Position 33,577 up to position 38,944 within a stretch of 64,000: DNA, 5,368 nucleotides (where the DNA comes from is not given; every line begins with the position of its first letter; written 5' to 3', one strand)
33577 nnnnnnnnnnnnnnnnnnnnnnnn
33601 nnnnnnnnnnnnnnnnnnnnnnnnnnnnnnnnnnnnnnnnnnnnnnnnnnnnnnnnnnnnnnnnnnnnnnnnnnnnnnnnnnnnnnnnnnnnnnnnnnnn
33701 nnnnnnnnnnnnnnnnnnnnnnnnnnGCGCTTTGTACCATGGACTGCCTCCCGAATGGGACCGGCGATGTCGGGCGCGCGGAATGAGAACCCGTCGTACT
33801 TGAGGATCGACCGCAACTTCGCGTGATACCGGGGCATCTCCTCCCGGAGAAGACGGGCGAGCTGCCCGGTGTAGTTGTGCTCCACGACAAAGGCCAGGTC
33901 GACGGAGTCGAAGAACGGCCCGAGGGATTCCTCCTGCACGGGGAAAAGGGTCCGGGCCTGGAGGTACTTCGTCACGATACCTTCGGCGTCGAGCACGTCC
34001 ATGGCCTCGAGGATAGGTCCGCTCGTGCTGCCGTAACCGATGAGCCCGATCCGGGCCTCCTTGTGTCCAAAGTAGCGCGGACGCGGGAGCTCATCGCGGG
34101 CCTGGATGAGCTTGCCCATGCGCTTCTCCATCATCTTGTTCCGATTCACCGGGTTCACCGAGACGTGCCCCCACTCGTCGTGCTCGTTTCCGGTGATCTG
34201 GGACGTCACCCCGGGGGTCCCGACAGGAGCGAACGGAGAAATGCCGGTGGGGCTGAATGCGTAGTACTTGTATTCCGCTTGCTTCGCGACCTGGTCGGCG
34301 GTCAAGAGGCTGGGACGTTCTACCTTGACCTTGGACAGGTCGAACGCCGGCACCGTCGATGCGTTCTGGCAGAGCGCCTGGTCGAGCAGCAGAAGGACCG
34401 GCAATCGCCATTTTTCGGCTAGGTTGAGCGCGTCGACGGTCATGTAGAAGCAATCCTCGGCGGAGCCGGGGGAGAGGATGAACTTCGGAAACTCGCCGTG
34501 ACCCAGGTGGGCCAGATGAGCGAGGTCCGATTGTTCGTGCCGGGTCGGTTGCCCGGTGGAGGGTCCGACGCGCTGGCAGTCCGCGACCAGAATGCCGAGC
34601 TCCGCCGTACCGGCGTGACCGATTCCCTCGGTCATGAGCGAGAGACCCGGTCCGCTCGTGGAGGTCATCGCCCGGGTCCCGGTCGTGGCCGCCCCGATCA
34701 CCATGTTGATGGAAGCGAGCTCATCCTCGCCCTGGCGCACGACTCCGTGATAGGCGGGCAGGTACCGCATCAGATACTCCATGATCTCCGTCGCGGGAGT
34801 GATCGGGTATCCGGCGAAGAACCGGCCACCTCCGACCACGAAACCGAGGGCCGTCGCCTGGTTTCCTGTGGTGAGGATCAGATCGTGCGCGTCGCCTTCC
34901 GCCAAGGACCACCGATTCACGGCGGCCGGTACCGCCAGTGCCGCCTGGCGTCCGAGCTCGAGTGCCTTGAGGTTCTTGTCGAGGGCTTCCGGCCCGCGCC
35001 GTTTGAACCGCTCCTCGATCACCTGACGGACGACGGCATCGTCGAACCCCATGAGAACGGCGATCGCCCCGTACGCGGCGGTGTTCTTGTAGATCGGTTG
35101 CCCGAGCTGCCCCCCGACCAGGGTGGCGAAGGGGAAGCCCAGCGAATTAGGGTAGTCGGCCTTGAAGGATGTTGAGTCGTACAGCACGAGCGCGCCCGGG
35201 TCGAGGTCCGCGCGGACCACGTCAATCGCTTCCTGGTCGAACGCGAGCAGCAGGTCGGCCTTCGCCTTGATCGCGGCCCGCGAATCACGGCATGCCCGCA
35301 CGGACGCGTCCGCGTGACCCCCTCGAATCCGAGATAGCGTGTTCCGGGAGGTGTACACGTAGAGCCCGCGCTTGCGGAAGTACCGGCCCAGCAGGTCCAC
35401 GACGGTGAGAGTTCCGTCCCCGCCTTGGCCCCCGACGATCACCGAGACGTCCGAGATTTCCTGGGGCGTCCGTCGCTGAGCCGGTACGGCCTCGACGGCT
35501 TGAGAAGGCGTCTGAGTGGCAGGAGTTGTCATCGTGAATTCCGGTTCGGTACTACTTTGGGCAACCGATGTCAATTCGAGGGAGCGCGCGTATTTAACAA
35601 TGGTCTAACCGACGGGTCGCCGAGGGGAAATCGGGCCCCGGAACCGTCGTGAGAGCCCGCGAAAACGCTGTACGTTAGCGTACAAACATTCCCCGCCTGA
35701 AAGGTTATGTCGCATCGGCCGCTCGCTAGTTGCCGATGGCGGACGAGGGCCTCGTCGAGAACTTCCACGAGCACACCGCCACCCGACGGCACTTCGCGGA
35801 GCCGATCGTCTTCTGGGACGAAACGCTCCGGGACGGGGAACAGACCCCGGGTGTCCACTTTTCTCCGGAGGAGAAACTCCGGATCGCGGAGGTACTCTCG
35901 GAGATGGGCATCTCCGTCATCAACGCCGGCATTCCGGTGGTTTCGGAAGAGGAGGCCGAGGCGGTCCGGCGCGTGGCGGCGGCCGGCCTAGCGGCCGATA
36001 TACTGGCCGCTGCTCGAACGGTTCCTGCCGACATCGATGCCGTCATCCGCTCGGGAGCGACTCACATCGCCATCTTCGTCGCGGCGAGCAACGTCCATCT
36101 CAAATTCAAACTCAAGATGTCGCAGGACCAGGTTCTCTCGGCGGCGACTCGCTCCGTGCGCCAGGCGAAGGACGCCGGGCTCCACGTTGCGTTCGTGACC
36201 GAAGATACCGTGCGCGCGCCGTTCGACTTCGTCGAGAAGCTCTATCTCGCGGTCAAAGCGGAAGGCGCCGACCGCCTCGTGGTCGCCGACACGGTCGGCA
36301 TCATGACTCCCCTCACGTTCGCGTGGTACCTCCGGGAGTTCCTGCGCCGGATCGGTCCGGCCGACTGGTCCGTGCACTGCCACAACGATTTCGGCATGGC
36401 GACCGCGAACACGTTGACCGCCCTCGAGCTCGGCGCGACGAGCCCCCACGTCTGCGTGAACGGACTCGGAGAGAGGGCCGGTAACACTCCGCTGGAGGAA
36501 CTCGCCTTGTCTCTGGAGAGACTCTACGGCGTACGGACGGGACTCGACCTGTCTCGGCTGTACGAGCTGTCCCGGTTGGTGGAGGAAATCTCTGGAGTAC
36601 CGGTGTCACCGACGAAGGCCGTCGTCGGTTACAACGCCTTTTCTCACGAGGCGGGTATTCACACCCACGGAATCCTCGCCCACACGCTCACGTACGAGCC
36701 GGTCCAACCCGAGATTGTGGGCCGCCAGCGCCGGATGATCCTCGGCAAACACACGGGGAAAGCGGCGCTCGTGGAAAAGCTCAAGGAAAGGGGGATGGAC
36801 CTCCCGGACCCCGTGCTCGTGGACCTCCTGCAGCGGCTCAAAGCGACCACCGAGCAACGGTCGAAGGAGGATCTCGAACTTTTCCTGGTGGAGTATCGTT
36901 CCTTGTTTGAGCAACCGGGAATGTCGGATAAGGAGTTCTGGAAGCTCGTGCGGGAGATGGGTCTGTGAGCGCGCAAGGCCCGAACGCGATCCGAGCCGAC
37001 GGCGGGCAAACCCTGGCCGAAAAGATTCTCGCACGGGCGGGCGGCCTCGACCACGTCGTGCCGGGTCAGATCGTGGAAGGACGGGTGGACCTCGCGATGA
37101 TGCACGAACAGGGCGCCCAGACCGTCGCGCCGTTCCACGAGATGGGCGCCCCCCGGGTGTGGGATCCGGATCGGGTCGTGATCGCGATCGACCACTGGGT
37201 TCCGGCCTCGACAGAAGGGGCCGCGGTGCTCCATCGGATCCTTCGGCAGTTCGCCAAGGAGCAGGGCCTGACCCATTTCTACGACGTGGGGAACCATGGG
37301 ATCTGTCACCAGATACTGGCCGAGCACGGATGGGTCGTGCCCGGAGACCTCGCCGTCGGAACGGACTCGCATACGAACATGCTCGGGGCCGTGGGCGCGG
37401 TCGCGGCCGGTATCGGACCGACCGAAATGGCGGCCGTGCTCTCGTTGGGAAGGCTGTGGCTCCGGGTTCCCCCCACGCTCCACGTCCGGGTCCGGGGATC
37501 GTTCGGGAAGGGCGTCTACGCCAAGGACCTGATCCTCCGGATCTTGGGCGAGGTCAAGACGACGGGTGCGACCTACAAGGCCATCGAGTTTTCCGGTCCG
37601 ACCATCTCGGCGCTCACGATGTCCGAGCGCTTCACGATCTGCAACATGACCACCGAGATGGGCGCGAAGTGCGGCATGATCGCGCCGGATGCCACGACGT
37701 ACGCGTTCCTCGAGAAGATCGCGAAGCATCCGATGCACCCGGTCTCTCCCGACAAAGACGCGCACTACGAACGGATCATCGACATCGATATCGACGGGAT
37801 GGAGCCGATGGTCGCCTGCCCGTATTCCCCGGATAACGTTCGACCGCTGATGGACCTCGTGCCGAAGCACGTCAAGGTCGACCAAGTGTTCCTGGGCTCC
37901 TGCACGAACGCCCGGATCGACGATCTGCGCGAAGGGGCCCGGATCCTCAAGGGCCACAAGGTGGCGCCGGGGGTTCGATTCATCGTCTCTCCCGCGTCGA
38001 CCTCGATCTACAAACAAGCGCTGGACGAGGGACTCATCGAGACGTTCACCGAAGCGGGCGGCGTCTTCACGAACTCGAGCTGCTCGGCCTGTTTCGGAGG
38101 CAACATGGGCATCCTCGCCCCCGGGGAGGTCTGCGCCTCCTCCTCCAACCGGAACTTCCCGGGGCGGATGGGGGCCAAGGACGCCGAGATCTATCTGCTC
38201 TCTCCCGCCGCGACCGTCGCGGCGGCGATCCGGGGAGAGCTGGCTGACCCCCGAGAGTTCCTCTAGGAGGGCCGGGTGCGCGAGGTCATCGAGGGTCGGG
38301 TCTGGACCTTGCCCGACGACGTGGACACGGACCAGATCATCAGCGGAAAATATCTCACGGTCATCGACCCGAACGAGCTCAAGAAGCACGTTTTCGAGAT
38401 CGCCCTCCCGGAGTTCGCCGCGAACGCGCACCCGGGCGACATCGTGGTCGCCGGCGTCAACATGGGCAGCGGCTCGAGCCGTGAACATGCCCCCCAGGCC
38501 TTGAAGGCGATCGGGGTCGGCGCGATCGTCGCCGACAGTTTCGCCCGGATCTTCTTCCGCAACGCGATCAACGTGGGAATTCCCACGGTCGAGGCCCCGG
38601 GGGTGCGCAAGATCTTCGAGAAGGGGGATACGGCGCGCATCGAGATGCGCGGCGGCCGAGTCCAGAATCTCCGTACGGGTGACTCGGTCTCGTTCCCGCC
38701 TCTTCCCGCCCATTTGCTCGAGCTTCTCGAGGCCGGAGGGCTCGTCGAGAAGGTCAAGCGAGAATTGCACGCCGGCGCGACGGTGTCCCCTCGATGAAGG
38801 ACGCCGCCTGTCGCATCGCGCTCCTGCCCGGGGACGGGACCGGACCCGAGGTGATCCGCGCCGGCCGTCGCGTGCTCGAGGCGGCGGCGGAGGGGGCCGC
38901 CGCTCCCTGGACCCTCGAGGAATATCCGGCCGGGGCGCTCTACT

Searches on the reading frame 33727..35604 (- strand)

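Call 85: search_protein_families(library=pfam, proteins=[window:33727-35604:-], max_evalue=0.00001)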
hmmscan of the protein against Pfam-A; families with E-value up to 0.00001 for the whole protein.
window:33727-35604:- (626 aa): 2 families
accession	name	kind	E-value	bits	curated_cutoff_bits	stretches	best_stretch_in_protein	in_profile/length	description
PF01855.24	POR_N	-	1.2e-52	179.4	27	1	260-492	8-229/231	Pyruvate flavodoxin/ferredoxin oxidoreductase, thiamine diP-bdg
PF01558.24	POR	-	5.8e-28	98.6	27.4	1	61-220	1-173/173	Pyruvate ferredoxin/flavodoxin oxidoreductase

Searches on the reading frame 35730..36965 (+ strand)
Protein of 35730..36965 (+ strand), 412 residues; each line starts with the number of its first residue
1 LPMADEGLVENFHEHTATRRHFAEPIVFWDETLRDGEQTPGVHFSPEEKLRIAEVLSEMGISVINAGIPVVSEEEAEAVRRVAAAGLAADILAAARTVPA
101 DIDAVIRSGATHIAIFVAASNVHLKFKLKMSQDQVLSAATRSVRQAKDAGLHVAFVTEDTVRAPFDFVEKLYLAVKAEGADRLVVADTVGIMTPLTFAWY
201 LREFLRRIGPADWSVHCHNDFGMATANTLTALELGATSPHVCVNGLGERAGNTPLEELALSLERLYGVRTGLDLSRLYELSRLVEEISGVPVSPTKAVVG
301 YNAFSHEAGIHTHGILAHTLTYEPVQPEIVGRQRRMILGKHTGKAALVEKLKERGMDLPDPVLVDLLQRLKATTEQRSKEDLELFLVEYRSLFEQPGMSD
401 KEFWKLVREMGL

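Call 86: search_protein_families(library=pfam, proteins=[window:35730-36965:+], max_evalue=0.00001)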
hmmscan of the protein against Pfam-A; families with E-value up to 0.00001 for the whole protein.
window:35730-36965:+ (412 aa): 2 families
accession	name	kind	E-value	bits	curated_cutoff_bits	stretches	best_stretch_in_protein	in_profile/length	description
PF00682.25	HMGL-like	-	8.6e-76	255.2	29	1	28-284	4-260/260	HMGL-like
PF22617.1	HCS_D2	-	1.4e-22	80.3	27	1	298-377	1-81/82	Homocitrate synthase post-HMGL domain-like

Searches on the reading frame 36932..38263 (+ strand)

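Call 86: search_protein_families(library=pfam, proteins=[window:36932-38263:+], max_evalue=0.00001)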
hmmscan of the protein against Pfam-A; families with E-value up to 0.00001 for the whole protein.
window:36932-38263:+ (444 aa): 1 family
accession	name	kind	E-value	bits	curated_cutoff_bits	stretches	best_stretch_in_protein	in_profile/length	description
PF00330.25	Aconitase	-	4e-105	352.9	28.7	1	52-435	20-463/463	Aconitase family (aconitate hydratase)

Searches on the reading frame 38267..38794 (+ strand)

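Call 86: search_protein_families(library=pfam, proteins=[window:38267-38794:+], max_evalue=0.00001)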
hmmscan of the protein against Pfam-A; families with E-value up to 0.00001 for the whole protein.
window:38267-38794:+ (176 aa): 1 family
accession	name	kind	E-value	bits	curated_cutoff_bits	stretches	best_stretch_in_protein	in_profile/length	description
PF00694.25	Aconitase_C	-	9.2e-18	65.3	22.8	1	44-109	61-127/131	Aconitase C-terminal domain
